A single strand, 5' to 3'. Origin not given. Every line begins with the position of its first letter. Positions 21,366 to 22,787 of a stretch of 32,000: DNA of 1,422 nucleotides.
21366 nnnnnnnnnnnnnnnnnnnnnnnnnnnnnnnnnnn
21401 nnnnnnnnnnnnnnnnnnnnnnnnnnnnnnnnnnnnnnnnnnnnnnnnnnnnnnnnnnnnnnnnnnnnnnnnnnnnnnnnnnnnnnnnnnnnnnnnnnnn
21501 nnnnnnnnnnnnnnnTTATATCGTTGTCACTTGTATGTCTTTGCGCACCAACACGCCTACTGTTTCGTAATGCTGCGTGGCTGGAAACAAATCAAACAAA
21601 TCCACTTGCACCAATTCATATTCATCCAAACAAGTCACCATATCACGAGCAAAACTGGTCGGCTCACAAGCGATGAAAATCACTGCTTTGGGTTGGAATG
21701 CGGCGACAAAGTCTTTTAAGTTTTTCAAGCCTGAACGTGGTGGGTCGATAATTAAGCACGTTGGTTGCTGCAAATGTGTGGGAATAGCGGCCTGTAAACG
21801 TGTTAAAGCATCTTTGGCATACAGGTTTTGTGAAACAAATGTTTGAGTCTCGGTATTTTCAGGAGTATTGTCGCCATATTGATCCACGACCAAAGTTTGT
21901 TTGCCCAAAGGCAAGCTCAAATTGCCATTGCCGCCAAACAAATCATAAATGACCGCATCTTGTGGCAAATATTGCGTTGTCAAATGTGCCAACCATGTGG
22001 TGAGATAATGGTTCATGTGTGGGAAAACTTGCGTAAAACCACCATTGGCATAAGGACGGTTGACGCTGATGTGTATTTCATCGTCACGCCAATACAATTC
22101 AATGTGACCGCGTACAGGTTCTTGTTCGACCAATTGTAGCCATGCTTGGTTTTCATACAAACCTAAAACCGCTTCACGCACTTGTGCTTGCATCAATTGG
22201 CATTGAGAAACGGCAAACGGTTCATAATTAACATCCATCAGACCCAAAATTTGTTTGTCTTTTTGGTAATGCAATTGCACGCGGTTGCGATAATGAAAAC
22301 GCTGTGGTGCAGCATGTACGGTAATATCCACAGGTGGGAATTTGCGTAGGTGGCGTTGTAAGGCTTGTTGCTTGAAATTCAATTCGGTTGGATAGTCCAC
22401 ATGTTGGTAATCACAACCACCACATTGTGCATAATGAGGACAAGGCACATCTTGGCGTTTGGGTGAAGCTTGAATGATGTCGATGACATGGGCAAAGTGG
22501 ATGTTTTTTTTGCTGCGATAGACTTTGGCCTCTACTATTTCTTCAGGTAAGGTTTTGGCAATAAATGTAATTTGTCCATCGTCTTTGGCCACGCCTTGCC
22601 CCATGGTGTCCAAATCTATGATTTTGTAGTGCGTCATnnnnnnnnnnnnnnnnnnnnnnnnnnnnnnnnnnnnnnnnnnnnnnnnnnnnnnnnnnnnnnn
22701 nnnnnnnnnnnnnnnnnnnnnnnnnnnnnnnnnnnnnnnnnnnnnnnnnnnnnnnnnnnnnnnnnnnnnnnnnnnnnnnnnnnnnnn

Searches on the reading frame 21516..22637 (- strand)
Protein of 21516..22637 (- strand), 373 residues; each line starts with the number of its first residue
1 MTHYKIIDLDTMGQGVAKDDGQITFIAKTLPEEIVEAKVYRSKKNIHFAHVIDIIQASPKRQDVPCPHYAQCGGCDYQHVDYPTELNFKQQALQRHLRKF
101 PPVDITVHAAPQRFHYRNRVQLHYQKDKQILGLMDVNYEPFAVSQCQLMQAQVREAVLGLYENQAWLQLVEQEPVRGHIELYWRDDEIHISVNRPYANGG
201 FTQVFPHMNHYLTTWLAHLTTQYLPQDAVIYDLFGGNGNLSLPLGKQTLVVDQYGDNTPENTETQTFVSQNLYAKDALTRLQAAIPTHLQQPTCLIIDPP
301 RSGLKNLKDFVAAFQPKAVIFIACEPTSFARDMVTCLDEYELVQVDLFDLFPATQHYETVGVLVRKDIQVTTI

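Call 7: search_protein_families(library=pfam, proteins=[window:21516-22637:-])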
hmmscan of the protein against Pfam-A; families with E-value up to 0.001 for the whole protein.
window:21516-22637:- (373 aa): 2 families
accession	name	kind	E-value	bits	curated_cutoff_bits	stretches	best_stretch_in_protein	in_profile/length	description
PF05958.17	tRNA_U5-meth_tr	-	2.3e-16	60.2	23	1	270-366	263-356/357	tRNA (Uracil-5-)-methyltransferase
PF01938.26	TRAM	-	4.6e-05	23.6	21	1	8-51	14-60/61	TRAM domain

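Call 8: search_protein_families(library=ncbifam, proteins=[window:21516-22637:-])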
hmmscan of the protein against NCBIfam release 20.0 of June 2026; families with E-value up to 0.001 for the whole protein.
window:21516-22637:- (373 aa): 7 families
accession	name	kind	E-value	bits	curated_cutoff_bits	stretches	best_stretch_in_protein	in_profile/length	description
NF009639.0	PRK13168.1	equivalog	1.3e-57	195.6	458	2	4-188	19-208/446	23S rRNA (uracil(1939)-C(5))-methyltransferase RlmD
TIGR00479.1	rumA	equivalog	8.6e-47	159.9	183.55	2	9-157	1-159/432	23S rRNA (uracil(1939)-C(5))-methyltransferase RlmD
NF002910.0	PRK03522.2-3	equivalog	3.4e-19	69.1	558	1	271-365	287-382/383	23S rRNA (uracil(747)-C(5))-methyltransferase RlmC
TIGR02085.1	meth_trns_rumB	equivalog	5.5e-19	68.4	429.5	1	286-365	295-374/374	23S rRNA (uracil(747)-C(5))-methyltransferase RlmC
NF002909.0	PRK03522.2-1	equivalog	2.2e-16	60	553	1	269-365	281-373/374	23S rRNA (uracil(747)-C(5))-methyltransferase RlmC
TIGR02143.1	trmA_only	equivalog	4.4e-16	58.8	334.65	1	271-366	259-351/352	tRNA (uridine(54)-C5)-methyltransferase TrmA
NF002913.0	PRK03522.2-6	equivalog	0.00011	21.7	537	1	283-367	258-342/342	23S rRNA (uracil(747)-C(5))-methyltransferase RlmC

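Call 16: find_related_loci(query=window:21516-22637:-, collection=genome_contigs, flank=10000)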
Query window:21516-22637:- (373 aa) in genome_contigs; peptide patterns used: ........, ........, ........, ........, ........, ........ (x = any residue, [..] = any of these).
26 stretches matched a pattern; 5 encode a relative of the query (tblastn E <= 1e-3); 4 distinct loci.
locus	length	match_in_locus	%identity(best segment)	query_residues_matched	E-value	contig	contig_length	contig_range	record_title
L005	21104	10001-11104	75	1-368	0e+0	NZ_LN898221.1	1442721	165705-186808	Vitreoscilla massiliensis strain SN6, whole genome shotgun sequence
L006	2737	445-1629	27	5-366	3e-38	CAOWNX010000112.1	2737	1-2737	MAG TPA_asm: uncultured Bacilli bacterium isolate MGBC105130 genome assembly, contig: MGBC105130.112, whole genome shotg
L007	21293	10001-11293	28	6-365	5e-41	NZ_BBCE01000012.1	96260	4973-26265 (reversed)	Syntrophomonas palmitatica JCM 14374, whole genome shotgun sequence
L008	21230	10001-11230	35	13-366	2e-17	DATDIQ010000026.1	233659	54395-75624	MAG TPA_asm: Terracidiphilus sp. isolate SMAG_U308 k141_382770, whole genome shotgun sequence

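Call 18: search_protein_families(library=pfam, proteins=[L005:4176-5777:-, L005:6108-7805:+, L005:8002-8763:-, L005:8638-9792:+, L005:2777-3892:-])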
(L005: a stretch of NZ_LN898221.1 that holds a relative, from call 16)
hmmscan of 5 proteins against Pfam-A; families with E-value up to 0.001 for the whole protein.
L005:4176-5777:- (533 aa): 6 families
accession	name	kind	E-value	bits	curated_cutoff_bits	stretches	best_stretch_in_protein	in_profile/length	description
PF00009.33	GTP_EFTU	-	2.8e-52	177.5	26.5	1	10-275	1-187/188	Elongation factor Tu GTP binding domain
PF16658.11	RF3_C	-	1e-44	152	40.1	1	385-512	1-131/132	Class II release factor RF3, C-terminal domain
PF22042.2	EF-G_D2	-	4.7e-26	91.2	27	1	293-379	1-83/84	Elongation factor G domain 2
PF03144.31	GTP_EFTU_D2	-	2.4e-10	41.1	30.3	1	312-376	2-71/73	Elongation factor Tu domain 2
PF01926.29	MMR_HSR1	-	1.7e-06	28.5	21.9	1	15-142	2-113/113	50S ribosome-binding GTPase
PF14492.12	EFG_III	-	0.00015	22.2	27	1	399-461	10-73/75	Elongation Factor G, domain III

L005:6108-7805:+ (565 aa): 0 families

L005:8002-8763:- (253 aa): 3 families
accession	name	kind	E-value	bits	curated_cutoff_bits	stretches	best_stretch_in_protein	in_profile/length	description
PF01381.28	HTH_3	-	9.5e-14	51.6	23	1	88-140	1-53/55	Helix-turn-helix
PF07883.17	Cupin_2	-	1.3e-07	31.7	27.2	1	186-242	9-62/70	Cupin domain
PF13560.12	HTH_31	-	1.4e-06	28.9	27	1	85-138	3-57/64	Helix-turn-helix domain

L005:8638-9792:+ (384 aa): 1 family
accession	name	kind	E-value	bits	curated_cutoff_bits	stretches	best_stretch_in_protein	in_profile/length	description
PF03594.19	BenE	-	3.9e-148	493.8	27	1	6-380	3-377/378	Benzoate membrane transport protein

L005:2777-3892:- (371 aa): 0 families

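Call 23: find_encoding_contigs(protein=window:21516-22637:-, flank=8000, max_places=10)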
Protein window:21516-22637:- (373 aa): 1 contig read that carries it; 1 place shown.
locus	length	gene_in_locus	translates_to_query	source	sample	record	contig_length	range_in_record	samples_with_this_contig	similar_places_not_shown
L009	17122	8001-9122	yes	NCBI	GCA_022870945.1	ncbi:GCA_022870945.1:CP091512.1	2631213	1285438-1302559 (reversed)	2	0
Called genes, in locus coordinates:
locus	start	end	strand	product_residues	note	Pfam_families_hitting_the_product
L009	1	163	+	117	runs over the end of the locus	-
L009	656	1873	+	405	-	PF00375:SDF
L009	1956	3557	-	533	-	PF00009:GTP_EFTU, PF01926:MMR_HSR1 (weak), PF22042:EF-G_D2, PF03144:GTP_EFTU_D2, PF16658:RF3_C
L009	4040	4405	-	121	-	-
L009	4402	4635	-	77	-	-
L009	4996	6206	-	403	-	PF01527:HTH_Tnp_1, PF13518:HTH_28 (faint), PF13276:HTH_21, PF00665:rve, PF13683:rve_3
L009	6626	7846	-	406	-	PF13356:Arm-DNA-bind_3, PF22022:Phage_int_M (weak), PF00589:Phage_integrase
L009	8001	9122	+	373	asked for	PF05958:tRNA_U5-meth_tr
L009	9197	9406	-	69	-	-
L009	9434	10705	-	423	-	PF01053:Cys_Met_Meta_PP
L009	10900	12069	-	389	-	PF01479:S4, PF00849:PseudoU_synth_2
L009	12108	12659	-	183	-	PF04079:SMC_ScpB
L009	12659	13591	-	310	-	PF03193:RsgA_GTPase (faint), PF01926:MMR_HSR1, PF02421:FeoB_N (weak)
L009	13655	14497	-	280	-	PF03668:RapZ-like_N, PF22740:PapZ_C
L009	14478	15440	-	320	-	PF02603:Hpr_kinase_N, PF07475:Hpr_kinase_C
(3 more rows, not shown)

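Call 88: search_protein_families(library=phrogs, proteins=[L005:6108-7805:+], max_evalue=0.1)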
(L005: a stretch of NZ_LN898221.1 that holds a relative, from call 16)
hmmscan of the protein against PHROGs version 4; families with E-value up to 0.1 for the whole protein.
L005:6108-7805:+ (565 aa): 0 families
